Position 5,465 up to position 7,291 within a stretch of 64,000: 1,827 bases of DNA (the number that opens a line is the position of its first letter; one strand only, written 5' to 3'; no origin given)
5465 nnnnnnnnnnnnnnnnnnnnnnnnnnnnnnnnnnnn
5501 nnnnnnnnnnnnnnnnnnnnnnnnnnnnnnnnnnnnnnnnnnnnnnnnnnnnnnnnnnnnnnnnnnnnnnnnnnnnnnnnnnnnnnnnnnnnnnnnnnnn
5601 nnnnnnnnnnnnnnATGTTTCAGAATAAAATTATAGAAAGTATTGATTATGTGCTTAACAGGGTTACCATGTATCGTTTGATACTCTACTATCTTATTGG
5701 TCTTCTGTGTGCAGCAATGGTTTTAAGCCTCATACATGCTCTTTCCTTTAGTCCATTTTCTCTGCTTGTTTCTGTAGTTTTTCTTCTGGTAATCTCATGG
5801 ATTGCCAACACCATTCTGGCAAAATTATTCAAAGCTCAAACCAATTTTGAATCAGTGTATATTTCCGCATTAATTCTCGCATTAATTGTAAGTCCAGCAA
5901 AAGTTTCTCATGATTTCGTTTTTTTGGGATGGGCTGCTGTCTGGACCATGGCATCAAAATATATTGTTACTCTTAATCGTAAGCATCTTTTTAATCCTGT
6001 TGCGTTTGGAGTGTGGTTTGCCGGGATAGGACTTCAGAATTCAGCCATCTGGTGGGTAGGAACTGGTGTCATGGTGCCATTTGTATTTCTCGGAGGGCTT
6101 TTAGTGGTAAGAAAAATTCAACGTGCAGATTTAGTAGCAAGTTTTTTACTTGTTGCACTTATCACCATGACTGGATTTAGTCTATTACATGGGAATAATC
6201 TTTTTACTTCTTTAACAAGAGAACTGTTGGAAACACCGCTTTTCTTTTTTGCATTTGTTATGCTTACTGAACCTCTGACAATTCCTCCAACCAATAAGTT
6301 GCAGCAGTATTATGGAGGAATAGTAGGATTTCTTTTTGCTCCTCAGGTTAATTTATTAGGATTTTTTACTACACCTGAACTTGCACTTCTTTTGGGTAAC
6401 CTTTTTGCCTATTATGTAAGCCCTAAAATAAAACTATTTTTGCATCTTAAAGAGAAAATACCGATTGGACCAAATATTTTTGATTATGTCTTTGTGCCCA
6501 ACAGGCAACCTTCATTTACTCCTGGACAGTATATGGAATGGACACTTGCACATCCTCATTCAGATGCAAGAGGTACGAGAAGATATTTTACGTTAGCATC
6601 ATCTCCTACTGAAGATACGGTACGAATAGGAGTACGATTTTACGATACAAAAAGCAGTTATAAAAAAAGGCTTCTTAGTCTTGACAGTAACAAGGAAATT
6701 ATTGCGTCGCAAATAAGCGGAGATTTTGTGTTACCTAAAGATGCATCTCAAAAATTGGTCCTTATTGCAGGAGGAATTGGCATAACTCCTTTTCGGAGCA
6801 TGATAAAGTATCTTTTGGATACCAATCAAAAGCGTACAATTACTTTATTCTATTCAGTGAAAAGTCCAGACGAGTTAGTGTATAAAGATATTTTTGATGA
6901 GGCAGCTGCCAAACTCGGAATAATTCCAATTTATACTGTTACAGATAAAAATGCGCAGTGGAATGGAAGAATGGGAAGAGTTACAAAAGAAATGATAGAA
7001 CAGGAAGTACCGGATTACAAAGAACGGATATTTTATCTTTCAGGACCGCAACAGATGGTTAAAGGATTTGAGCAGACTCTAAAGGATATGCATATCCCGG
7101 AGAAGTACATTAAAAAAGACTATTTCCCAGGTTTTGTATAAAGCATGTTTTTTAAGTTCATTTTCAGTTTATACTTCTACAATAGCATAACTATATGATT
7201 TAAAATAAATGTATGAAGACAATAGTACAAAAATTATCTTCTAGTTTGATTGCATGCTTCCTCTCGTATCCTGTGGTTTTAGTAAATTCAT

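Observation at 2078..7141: Extracytosolic flavin-based electron-transfer module (FMN_bind + ApbE + membrane FNR-like reductase) next to a two-component system and a cupredoxin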

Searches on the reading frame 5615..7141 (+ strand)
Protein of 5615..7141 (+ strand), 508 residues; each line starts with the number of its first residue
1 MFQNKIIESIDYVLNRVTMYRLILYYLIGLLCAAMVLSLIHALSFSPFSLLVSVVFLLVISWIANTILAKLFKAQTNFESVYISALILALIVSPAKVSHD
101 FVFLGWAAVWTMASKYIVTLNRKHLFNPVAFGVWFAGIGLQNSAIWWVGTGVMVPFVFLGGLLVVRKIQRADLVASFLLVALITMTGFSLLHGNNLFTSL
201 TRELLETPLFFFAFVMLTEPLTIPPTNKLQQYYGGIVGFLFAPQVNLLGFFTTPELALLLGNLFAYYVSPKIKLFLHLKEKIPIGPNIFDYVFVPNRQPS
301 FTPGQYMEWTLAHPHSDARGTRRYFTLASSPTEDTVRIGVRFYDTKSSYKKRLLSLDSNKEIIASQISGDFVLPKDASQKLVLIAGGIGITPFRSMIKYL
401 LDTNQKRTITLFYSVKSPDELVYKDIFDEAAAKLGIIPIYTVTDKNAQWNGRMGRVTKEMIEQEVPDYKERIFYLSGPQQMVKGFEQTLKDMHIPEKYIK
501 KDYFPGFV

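Call 3: search_protein_families(library=pfam, proteins=[window:5615-7141:+], max_evalue=0.01)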
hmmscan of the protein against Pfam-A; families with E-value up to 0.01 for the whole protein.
window:5615-7141:+ (508 aa): 3 families
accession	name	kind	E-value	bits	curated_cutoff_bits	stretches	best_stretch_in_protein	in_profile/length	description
PF00175.26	NAD_binding_1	-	1.1e-19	71.5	22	1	383-485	1-107/109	Oxidoreductase NAD-binding domain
PF03116.20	NQR2_RnfD_RnfE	-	1.6e-06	28.2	27.7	1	156-267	177-285/296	NQR2, RnfD, RnfE family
PF08030.17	NAD_binding_6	-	1.5e-05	25.5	22.2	1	380-429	3-58/156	Ferric reductase NAD binding domain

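Call 5: search_protein_families(library=ncbifam, proteins=[window:5615-7141:+], max_evalue=0.1)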
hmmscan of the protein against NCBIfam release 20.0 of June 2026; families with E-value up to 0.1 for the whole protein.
window:5615-7141:+ (508 aa): 30 families (the best 25 are shown)
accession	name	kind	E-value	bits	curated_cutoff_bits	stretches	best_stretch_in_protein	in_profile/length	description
NF009805.0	PRK13289.1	equivalog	9.4e-25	87.4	432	1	299-504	183-392/399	NO-inducible flavohemoprotein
NF005963.0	PRK08051.1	equivalog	1.4e-22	80.2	230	1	283-496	13-222/233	NAD(P)H-flavin reductase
NF007964.0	PRK10684.1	equivalog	3.3e-22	78.9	383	1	298-504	34-237/333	NADH oxidoreductase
NF040810.1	BenC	equivalog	1.3e-19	70.6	430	1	297-496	130-322/333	benzoate 1,2-dioxygenase electron transfer component BenC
NF058606.1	GlBtMonoRdsGbcB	equivalog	5e-19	68.4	500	1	301-492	43-235/362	glycine betaine monooxygenase reductase subunit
NF052252.1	flav_redu_LuxG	exception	1.4e-16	60.4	340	1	283-489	10-213/232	flavin mononucleotide reductase LuxG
TIGR02160.1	PA_CoA_Oxy5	hypoth_equivalog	1.7e-16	60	420.8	1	300-504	32-241/352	1,2-phenylacetyl-CoA epoxidase subunit PaaE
NF045803.1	MethMoxFADbindMmoC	equivalog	1.4e-15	56.9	500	1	298-499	137-335/343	aromatic/alkene monooxygenase hydroxylase FAD-binding subunit MmoC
NF008822.0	PRK11872.1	equivalog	1e-14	54.3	402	1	297-500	133-331/341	anthranilate 1,2-dioxygenase electron transfer component AntC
TIGR01941.1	nqrF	equivalog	1.3e-11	44.1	295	1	347-504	243-403/405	NADH:ubiquinone reductase (Na(+)-transporting) subunit F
TIGR02911.1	sulfite_red_B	equivalog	6.5e-11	41.8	288.6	1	378-496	99-216/261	anaerobic sulfite reductase subunit AsrB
NF040830.1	sulfhyd_ShyC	equivalog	3.9e-10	39.4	600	1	317-425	48-155/288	NAD(P)-dependent hydrogenase/sulfhydrogenase 2 subunit gamma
NF006220.0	PRK08345.1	subfamily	1.4e-08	34.4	395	1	373-457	108-193/294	cytochrome-c3 hydrogenase subunit gamma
NF000796.0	PRK00054.1-1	equivalog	2.2e-08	33.7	224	1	377-497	89-197/254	dihydroorotate dehydrogenase electron transfer subunit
NF008178.0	PRK10926.1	equivalog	7.5e-08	31.9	390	1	300-501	30-237/248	ferredoxin--NADP(+) reductase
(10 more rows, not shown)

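Call 9: find_homologous_proteins(query=window:5615-7138:+, max_evalue=0.001)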
Query window:5615-7138:+ (508 aa): 7040 proteins with E <= 0.001 among 8000 candidates; the best 120 are listed.
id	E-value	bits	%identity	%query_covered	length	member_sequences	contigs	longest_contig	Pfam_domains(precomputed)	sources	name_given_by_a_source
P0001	0.0e+0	1135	100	100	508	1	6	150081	PF00175.27,PF03116.21,PF08030.18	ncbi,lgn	-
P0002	2.0e-208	711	63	99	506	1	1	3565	PF00175.27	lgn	-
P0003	1.5e-199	682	61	96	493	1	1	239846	PF00175.27,PF03116.21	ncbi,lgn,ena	-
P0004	3.9e-198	677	60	99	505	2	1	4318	PF00175.27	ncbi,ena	-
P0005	3.6e-195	668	60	94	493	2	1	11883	PF00175.27,PF03116.21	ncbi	-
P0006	4.4e-193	661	59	98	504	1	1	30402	PF00175.27,PF03116.21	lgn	-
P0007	2.9e-192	658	59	98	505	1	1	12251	PF00175.27,PF03116.21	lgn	-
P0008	1.1e-191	656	59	98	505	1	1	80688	PF00175.27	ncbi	-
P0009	2.0e-189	649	57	98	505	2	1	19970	PF00175.27,PF03116.21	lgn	-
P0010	1.4e-188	646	56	99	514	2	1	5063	PF00175.27,PF03116.21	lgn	-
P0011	1.7e-188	646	58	99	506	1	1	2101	PF00175.27,PF03116.21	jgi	jgi:ferredoxin-NADP reductase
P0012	2.0e-188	645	54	99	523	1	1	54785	PF00175.27,PF03116.21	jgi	jgi:glycine betaine catabolism B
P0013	4.7e-188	644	55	99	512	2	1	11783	PF00175.27,PF03116.21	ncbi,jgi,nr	ncbi:MAG TPA: FAD-dependent oxidoreductase [Aggregatilineales bacterium]|nr:FAD-dependent oxidoreduc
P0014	7.5e-188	643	57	98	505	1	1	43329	PF00175.27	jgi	jgi:glycine betaine catabolism B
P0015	1.1e-187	643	56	98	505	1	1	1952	PF00175.27,PF03116.21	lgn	-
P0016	1.9e-187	642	57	98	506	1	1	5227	PF00175.27,PF03116.21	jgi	jgi:ferredoxin-NADP reductase/Na+-transporting NADH:ubiquinone oxidoreductase subunit NqrB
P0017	3.4e-187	641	56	99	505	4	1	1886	PF00175.27,PF03116.21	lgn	-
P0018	3.6e-187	641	58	98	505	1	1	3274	PF00175.27,PF03116.21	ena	-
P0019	3.6e-187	641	58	99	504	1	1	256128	PF00175.27,PF03116.21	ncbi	-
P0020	4.0e-187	641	56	99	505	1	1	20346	PF00175.27,PF03116.21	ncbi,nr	ncbi:MAG TPA: RnfABCDGE type electron transport complex subunit D [Candidatus Saccharimonadales bact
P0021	4.5e-187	641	57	99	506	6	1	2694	PF00175.27,PF03116.21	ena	-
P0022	1.8e-186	639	57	99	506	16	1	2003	PF00175.27,PF03116.21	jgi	jgi:ferredoxin-NADP reductase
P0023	2.2e-186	639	58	99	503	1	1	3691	PF00175.27,PF03116.21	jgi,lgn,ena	-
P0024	3.8e-186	638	56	99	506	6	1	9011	PF00175.27,PF03116.21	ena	-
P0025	5.2e-186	637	57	98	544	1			PF00175.27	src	-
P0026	7.7e-186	637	57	99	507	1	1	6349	PF00175.27,PF03116.21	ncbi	-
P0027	1.4e-185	636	56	99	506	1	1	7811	PF00175.27,PF03116.21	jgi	jgi:ferredoxin-NADP reductase/Na+-translocating ferredoxin:NAD+ oxidoreductase RnfD subunit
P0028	1.7e-185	636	58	98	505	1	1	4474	PF00175.27,PF03116.21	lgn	-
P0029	2.2e-185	635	58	99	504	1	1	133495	PF00175.27,PF03116.21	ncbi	-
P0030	2.7e-185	635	56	99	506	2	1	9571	PF00175.27,PF03116.21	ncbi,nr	ncbi:MAG: RnfABCDGE type electron transport complex subunit D [Chloroflexi bacterium]|nr:RnfABCDGE t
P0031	3.3e-185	635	57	99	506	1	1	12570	PF00175.27,PF03116.21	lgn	-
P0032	3.9e-185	634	55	99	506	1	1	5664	PF00175.27,PF03116.21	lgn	-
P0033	4.4e-185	634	59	96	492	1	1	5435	PF00175.27,PF03116.21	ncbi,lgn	-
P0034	8.6e-185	633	58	96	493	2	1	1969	PF00175.27,PF03116.21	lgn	-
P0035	8.9e-185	633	56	99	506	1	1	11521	PF00175.27,PF03116.21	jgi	jgi:ferredoxin-NADP reductase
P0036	9.6e-185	633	56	99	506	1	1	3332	PF00175.27,PF03116.21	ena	-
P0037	1.1e-184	633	56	99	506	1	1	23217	PF00175.27,PF03116.21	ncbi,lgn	-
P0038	2.2e-184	632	56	98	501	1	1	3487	PF00175.27,PF03116.21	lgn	-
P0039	3.1e-184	631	57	98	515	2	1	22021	PF00175.27,PF03116.21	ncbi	ncbi:MAG: FAD-dependent oxidoreductase [Aggregatilineales bacterium]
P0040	3.3e-184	631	57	98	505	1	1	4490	PF00175.27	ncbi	-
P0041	3.3e-184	631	56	99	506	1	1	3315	PF00175.27,PF03116.21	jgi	jgi:ferredoxin-NADP reductase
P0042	5.3e-184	631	56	99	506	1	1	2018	PF00175.27,PF03116.21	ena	-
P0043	9.2e-184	630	59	93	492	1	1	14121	PF00175.27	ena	-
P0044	1.0e-183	630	56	99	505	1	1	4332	PF00175.27,PF03116.21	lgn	-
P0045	1.2e-183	630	57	98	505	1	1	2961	PF00175.27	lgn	-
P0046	1.7e-183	629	56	99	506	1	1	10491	PF00175.27,PF03116.21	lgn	-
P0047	1.8e-183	629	57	99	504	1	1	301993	PF00175.27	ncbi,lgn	-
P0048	1.9e-183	629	57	98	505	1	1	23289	PF00175.27,PF03116.21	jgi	jgi:ferredoxin-NADP reductase/Na+-translocating ferredoxin:NAD+ oxidoreductase RnfD subunit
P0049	2.0e-183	629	56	99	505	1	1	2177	PF00175.27,PF03116.21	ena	-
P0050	2.1e-183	629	56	99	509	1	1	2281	PF00175.27,PF03116.21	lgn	-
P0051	2.2e-183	629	55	99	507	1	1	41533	PF00175.27,PF03116.21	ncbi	-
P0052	2.6e-183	628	56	98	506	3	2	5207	PF00175.27,PF03116.21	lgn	-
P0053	2.8e-183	628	57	98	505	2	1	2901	PF00175.27,PF03116.21,PF00970.31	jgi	jgi:ferredoxin-NADP reductase/Na+-translocating ferredoxin:NAD+ oxidoreductase RnfD subunit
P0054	3.5e-183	628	55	99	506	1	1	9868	PF00175.27,PF03116.21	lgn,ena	-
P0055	3.5e-183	628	57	99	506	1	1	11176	PF00175.27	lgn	-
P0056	3.6e-183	628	55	98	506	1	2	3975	PF00175.27,PF03116.21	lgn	-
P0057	3.6e-183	628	56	98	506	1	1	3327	PF00175.27,PF03116.21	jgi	jgi:ferredoxin-NADP reductase/Na+-translocating ferredoxin:NAD+ oxidoreductase RnfD subunit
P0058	3.7e-183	628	56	99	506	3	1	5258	PF00175.27,PF03116.21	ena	-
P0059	3.8e-183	628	57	99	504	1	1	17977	PF00175.27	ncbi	-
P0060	4.8e-183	628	57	98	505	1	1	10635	PF00175.27,PF03116.21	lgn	-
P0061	5.5e-183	627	55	99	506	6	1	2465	PF00175.27,PF03116.21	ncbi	-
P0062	6.3e-183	627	56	99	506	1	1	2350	PF00175.27,PF03116.21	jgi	jgi:glycine betaine catabolism B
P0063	7.2e-183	627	56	99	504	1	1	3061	PF00175.27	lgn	-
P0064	7.6e-183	627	57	98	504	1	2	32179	PF00175.27,PF03116.21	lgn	-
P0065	7.7e-183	627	55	98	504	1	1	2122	PF00175.27,PF03116.21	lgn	-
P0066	7.7e-183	627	56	99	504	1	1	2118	PF00175.27,PF03116.21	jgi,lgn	jgi:ferredoxin-NADP reductase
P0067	8.0e-183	627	57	99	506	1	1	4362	PF00175.27,PF03116.21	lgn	-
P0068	8.4e-183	627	56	99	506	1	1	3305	PF00175.27,PF03116.21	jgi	jgi:ferredoxin-NADP reductase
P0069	1.0e-182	626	56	99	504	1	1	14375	PF00175.27,PF03116.21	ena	-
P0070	1.1e-182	626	56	96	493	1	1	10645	PF00175.27,PF03116.21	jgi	jgi:ferredoxin-NADP reductase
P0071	1.1e-182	626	57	98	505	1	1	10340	PF00175.27,PF03116.21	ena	-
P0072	1.6e-182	626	56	98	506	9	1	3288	PF00175.27,PF03116.21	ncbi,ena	-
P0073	1.7e-182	626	57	98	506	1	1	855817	PF00175.27,PF03116.21,PF00970.31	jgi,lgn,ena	-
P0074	1.7e-182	626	57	98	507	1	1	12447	PF00175.27,PF03116.21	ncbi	-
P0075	1.9e-182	626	56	99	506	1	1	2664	PF00175.27,PF03116.21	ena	-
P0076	2.3e-182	625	56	94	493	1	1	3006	PF00175.27,PF03116.21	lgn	-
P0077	2.4e-182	625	57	98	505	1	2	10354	PF00175.27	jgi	jgi:ferredoxin-NADP reductase/Na+-translocating ferredoxin:NAD+ oxidoreductase RnfD subunit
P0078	2.6e-182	625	56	99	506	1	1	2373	PF00175.27,PF03116.21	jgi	jgi:glycine betaine catabolism B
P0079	3.0e-182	625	56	98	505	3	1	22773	PF00175.27,PF03116.21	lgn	-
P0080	3.2e-182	625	54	99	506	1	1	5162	PF00175.27,PF03116.21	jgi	jgi:ferredoxin-NADP reductase/Na+-translocating ferredoxin:NAD+ oxidoreductase RnfD subunit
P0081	4.4e-182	624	56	98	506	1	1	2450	PF00175.27,PF03116.21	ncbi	-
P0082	4.4e-182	624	54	99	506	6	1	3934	PF00175.27,PF03116.21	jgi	jgi:glycine betaine catabolism B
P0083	4.7e-182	624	58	99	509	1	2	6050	PF00175.27,PF03116.21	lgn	-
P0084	5.3e-182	624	55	98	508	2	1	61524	PF00175.27,PF03116.21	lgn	-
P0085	5.4e-182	624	54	99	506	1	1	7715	PF00175.27,PF03116.21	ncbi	-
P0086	5.8e-182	624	57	99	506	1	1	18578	PF00175.27,PF03116.21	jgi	jgi:ferredoxin-NADP reductase/Na+-translocating ferredoxin:NAD+ oxidoreductase RnfD subunit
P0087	6.2e-182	624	58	98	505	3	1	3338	PF00175.27,PF03116.21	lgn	-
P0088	6.3e-182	624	56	99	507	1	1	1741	PF00175.27,PF03116.21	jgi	jgi:ferredoxin-NADP reductase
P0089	6.5e-182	624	55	99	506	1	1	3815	PF00175.27,PF03116.21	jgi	jgi:ferredoxin-NADP reductase/Na+-translocating ferredoxin:NAD+ oxidoreductase RnfD subunit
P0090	8.4e-182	623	55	99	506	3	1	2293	PF00175.27,PF03116.21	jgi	jgi:glycine betaine catabolism B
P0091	9.6e-182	623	56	99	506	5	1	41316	PF00175.27,PF03116.21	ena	-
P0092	1.0e-181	623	55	99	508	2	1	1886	PF00175.27,PF03116.21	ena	-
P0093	1.0e-181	623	55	99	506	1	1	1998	PF00175.27,PF03116.21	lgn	-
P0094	1.1e-181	623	55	98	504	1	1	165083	PF00175.27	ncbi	-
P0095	1.2e-181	623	56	99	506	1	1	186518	PF00175.27,PF03116.21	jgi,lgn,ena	-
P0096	1.4e-181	623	57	99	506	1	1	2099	PF00175.27,PF03116.21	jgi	jgi:ferredoxin-NADP reductase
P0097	1.5e-181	623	56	99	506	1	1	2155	PF00175.27,PF03116.21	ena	-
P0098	1.6e-181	623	56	99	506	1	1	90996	PF00175.27,PF03116.21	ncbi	ncbi:MAG: RnfABCDGE type electron transport complex subunit D [Chloroflexota bacterium]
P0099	1.7e-181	622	57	98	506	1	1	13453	PF00175.27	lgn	-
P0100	1.8e-181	622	56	99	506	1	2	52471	PF00175.27,PF03116.21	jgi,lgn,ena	jgi:ferredoxin-NADP reductase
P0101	1.8e-181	622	54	99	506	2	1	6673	PF00175.27,PF03116.21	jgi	jgi:ferredoxin-NADP reductase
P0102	2.3e-181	622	57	98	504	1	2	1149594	PF00175.27,PF03116.21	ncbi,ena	-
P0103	2.6e-181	622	57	98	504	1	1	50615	PF00175.27,PF03116.21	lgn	-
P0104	2.6e-181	622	56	98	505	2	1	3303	PF00175.27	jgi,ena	-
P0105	2.8e-181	622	58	98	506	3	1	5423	PF00175.27,PF03116.21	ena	-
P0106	3.2e-181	621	56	99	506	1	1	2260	PF00175.27,PF03116.21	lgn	-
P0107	4.6e-181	621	57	99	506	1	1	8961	PF00175.27,PF03116.21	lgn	-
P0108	6.3e-181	621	56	99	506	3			PF00175.27,PF03116.21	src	-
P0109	6.4e-181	621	56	99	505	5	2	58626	PF00175.27,PF03116.21,PF08030.18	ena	-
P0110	7.1e-181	620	56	99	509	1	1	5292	PF00175.27,PF03116.21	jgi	jgi:ferredoxin-NADP reductase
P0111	7.8e-181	620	55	99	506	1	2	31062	PF00175.27,PF03116.21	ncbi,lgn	-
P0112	1.0e-180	620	54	99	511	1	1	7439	PF00175.27,PF03116.21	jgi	jgi:ferredoxin-NADP reductase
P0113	1.1e-180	620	55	99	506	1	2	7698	PF00175.27,PF03116.21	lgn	-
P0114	1.6e-180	619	54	99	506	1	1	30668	PF00175.27,PF03116.21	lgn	-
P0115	1.7e-180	619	56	98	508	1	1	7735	PF00175.27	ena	-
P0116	1.7e-180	619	54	99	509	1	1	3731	PF00175.27,PF03116.21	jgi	jgi:ferredoxin-NADP reductase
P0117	1.9e-180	619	55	99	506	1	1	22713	PF00175.27,PF03116.21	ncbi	ncbi:MAG: RnfABCDGE type electron transport complex subunit D [Roseiflexaceae bacterium]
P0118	2.0e-180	619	57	93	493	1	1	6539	PF00175.27,PF03116.21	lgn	-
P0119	2.1e-180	619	54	99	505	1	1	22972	PF00175.27,PF03116.21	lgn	-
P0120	2.4e-180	619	55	99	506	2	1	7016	PF00175.27,PF03116.21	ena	-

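Call 10: search_solved_structures(query=window:5615-7138:+, max_evalue=1, show_alignments=0)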
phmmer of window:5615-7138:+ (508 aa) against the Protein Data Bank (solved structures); distinct sequences matched with E-value up to 1: 93 (the best 60 are shown).
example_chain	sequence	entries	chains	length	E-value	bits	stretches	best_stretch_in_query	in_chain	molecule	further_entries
1qfj_A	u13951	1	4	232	2.3e-09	39.7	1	287-483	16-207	PROTEIN (FLAVIN REDUCTASE)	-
2eix_A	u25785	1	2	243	5.9e-09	38.4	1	367-496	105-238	NADH-cytochrome b5 reductase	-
4u9u_A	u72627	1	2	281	3.1e-08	36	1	363-506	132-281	Na(+)-translocating NADH-quinone reductase subunit F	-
8ad4_A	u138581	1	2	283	3.2e-08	36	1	363-506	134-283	Na(+)-translocating NADH-quinone reductase subunit F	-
4uaj_A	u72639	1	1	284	3.2e-08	36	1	363-506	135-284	Na(+)-translocating NADH-quinone reductase subunit F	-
7xk3_F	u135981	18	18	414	4.8e-08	35.4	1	363-506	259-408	Na(+)-translocating NADH-quinone reductase subunit F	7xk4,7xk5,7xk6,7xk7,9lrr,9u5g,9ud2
2r6h_A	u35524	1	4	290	6.9e-08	34.9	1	353-500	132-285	NADH:ubiquinone oxidoreductase, Na translocating, F subunit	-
8a1t_F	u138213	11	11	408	7.3e-08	34.8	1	363-506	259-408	Na(+)-translocating NADH-quinone reductase subunit F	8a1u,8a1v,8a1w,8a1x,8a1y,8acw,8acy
8ad3_A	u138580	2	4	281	1.1e-07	34.2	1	363-502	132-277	Na(+)-translocating NADH-quinone reductase subunit F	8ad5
1cqx_A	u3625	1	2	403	1.9e-07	33.4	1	279-503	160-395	FLAVOHEMOPROTEIN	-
7qty_A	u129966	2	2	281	2.3e-07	33.1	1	355-505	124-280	Na(+)-translocating NADH-quinone reductase subunit F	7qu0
4wqm_A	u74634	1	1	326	4.6e-07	32.1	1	288-490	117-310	Toluene-4-monooxygenase electron transfer component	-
3ozu_A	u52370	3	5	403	6.9e-07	31.6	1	279-503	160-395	Flavohemoprotein | Flavohemoglobin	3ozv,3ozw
7rom_A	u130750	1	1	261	3.1e-06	29.4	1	330-492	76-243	NADH-cytochrome b5 reductase 1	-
6o0a_A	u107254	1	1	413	3.7e-06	29.2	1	262-455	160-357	Flavohemoglobin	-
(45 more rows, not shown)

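Call 12: find_encoding_contigs(protein=P0001, flank=6000, max_places=6)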
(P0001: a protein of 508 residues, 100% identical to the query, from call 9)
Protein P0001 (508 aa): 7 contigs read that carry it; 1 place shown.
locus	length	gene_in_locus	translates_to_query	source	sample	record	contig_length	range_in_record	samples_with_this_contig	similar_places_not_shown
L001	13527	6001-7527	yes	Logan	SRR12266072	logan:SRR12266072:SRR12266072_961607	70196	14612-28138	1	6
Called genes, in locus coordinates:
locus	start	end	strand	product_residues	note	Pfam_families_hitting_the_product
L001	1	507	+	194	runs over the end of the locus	PF03358:FMN_red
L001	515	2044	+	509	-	PF00083:Sugar_tr, PF07690:MFS_1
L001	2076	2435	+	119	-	-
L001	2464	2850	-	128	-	PF07731:Cu-oxidase_2 (faint), PF13473:Cupredoxin_1, PF00127:Copper-bind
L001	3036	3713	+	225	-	PF00072:Response_reg, PF00486:Trans_reg_C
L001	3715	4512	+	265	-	PF00512:HisKA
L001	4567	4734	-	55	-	-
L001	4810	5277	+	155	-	PF04205:FMN_bind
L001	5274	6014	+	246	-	PF02424:ApbE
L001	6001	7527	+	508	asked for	PF03116:NQR2_RnfD_RnfE (weak), PF08030:NAD_binding_6 (weak), PF00175:NAD_binding_1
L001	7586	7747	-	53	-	-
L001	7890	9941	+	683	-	PF00989:PAS, PF08448:PAS_4 (weak), PF13426:PAS_9, PF08447:PAS_3, PF08447:PAS_3, PF01590:GAF, PF00512:HisKA, PF02518:HATPase_c, +5 more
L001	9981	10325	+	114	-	PF00041:fn3 (weak)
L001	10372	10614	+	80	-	-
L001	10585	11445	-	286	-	PF02673:BacA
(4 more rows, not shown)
